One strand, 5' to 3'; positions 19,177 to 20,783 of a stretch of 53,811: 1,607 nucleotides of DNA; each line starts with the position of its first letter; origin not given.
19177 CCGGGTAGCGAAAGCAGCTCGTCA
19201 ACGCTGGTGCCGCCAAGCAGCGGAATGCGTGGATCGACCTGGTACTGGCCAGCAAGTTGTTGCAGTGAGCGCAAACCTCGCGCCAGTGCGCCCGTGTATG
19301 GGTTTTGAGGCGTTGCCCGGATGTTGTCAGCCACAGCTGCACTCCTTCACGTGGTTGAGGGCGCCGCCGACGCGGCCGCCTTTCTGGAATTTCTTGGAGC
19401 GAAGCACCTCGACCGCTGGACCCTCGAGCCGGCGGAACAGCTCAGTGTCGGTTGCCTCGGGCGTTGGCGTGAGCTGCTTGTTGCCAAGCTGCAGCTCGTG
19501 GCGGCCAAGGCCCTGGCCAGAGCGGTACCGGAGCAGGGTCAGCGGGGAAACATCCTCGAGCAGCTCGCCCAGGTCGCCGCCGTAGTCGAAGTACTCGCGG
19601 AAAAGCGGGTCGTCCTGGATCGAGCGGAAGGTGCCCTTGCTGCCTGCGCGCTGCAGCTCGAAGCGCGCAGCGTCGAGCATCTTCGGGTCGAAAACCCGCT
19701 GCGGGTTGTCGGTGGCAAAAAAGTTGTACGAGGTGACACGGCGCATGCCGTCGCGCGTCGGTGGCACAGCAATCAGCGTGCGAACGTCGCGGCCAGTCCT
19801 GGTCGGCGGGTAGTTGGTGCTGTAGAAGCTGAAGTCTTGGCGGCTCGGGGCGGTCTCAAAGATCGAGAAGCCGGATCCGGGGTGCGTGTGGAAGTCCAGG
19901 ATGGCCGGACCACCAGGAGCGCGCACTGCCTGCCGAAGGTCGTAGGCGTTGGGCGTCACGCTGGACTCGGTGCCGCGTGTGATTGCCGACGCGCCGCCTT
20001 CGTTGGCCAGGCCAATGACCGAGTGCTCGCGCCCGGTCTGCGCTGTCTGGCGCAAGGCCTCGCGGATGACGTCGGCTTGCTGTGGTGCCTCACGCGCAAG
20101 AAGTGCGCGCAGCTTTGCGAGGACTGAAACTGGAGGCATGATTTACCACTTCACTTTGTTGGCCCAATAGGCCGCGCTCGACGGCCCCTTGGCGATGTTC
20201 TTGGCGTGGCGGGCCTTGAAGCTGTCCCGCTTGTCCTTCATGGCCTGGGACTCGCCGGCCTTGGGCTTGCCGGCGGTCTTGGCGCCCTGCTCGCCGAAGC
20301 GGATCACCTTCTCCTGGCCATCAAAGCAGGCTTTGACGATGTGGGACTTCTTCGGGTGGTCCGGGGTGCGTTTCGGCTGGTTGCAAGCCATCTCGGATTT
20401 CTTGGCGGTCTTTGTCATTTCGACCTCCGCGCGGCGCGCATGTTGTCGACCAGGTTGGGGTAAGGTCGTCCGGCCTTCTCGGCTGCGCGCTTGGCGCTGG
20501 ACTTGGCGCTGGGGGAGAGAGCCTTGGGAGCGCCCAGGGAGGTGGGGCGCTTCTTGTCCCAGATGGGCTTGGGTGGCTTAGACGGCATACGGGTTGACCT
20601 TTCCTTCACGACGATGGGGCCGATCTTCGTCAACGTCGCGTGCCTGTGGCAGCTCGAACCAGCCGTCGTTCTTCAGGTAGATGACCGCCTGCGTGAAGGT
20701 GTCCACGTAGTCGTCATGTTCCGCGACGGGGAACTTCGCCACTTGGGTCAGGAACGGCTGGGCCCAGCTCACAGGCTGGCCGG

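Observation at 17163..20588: Four-gene accessory insertion between terL and portal: two basic miniproteins, a JAB/MPN-like protein and a 723-aa PcfJ-like-domain protein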

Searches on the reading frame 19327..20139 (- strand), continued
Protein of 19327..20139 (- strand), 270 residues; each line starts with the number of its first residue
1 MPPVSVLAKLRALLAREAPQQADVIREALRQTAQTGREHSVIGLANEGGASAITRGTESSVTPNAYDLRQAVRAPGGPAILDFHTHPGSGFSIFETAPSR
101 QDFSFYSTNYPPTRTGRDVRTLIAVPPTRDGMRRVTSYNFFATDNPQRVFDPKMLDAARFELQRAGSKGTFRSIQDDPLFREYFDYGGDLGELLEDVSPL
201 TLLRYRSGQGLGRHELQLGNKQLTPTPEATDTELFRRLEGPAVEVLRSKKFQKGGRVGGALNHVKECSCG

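Call 78: search_protein_families(library=pfam, proteins=[P0166, P0167, P0176, P0180, P0181, P0182, P0192, P0169], max_evalue=0.01)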
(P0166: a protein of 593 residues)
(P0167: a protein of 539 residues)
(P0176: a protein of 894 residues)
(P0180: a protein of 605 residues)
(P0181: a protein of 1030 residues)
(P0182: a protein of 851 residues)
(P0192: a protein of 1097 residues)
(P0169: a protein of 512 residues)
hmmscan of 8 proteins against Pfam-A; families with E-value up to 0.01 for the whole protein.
P0166 (593 aa): 0 families

P0167 (539 aa): 0 families

P0176 (894 aa): 3 families
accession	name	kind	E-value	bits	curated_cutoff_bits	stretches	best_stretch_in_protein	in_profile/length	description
PF01464.25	SLT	-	3.4e-26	91.6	21.3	1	197-291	4-106/117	Transglycosylase SLT domain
PF19489.4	SLT_4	-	0.0042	17.2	27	1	188-228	30-70/184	Transglycosylase SLT domain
PF18760.7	ART-PolyVal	-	0.0056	17.9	31.2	0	380-473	10-99/140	ADP-Ribosyltransferase in polyvalent proteins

P0180 (605 aa): 0 families

P0181 (1030 aa): 0 families

P0182 (851 aa): 0 families

P0192 (1097 aa): 0 families

P0169 (512 aa): 0 families

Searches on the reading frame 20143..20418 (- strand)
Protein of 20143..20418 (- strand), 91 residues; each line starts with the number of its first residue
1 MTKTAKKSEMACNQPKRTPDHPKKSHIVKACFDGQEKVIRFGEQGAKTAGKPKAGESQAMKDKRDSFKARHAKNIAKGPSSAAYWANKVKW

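Call 3: search_protein_families(library=pfam, proteins=[window:20143-20418:-], max_evalue=0.1)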
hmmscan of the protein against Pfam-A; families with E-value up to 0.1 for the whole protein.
window:20143-20418:- (91 aa): 0 families

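Call 4: search_protein_families(library=phrogs, proteins=[window:20143-20418:-], max_evalue=0.01)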
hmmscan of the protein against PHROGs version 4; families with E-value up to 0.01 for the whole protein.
window:20143-20418:- (91 aa): 1 family
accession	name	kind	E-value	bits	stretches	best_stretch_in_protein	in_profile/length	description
phrog_7595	-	unknown function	5.8e-36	123.9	1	3-91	8-96/96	-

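Call 57: search_protein_families(library=pfam, proteins=[window:20143-20418:-], max_evalue=1)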
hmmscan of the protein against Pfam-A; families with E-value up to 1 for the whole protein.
window:20143-20418:- (91 aa): 0 families

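Call 58: find_homologous_proteins(query=window:20143-20418:-)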
Query window:20143-20418:- (91 aa): 8000 proteins with E <= 0.001 among 8000 candidates; the best 120 are listed.
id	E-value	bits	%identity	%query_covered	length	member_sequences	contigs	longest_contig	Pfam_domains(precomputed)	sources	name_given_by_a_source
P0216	1.4e-53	196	100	100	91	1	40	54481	-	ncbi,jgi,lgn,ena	jgi:hypothetical protein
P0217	2.6e-53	195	99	100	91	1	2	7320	-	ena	-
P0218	4.0e-53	195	99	100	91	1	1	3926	-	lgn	-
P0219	4.2e-53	195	99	100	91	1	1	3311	-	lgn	-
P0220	6.3e-53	194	99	100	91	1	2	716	-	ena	-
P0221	7.6e-53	194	99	100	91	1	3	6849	-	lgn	-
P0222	8.3e-53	194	99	100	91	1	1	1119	-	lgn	-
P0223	1.3e-52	193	98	100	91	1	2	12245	-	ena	-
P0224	2.0e-52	193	99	100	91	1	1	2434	-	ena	-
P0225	3.3e-52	192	97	100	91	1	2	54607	-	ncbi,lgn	-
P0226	1.2e-51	190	98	100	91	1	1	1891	-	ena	-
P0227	6.2e-51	188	97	100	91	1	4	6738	-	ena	-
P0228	8.9e-51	187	97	100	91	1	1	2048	-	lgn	-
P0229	1.5e-50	187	93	100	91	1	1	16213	-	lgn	-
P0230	2.1e-50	186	96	100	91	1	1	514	-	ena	-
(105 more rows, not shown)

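Call 67: search_protein_families(library=padloc, proteins=[window:20143-20418:-], max_evalue=1)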
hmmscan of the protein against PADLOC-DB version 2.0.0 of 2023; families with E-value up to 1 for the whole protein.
window:20143-20418:- (91 aa): 0 families

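Call 68: search_protein_families(library=ncbifam, proteins=[window:20143-20418:-], max_evalue=1)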
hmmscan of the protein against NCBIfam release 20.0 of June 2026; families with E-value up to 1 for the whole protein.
window:20143-20418:- (91 aa): 0 families

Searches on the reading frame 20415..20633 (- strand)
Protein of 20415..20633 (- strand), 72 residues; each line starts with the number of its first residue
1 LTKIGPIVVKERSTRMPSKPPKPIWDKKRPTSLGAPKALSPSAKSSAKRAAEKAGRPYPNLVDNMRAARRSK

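Call 3: search_protein_families(library=pfam, proteins=[window:20415-20633:-], max_evalue=0.1)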
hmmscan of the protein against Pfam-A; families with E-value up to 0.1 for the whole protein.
window:20415-20633:- (72 aa): 0 families

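Call 4: search_protein_families(library=phrogs, proteins=[window:20415-20633:-], max_evalue=0.01)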
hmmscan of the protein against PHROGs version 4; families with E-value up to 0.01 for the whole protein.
window:20415-20633:- (72 aa): 1 family
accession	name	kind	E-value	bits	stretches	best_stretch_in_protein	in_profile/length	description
phrog_34011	-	unknown function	3.9e-15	57.1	1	22-72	5-53/55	-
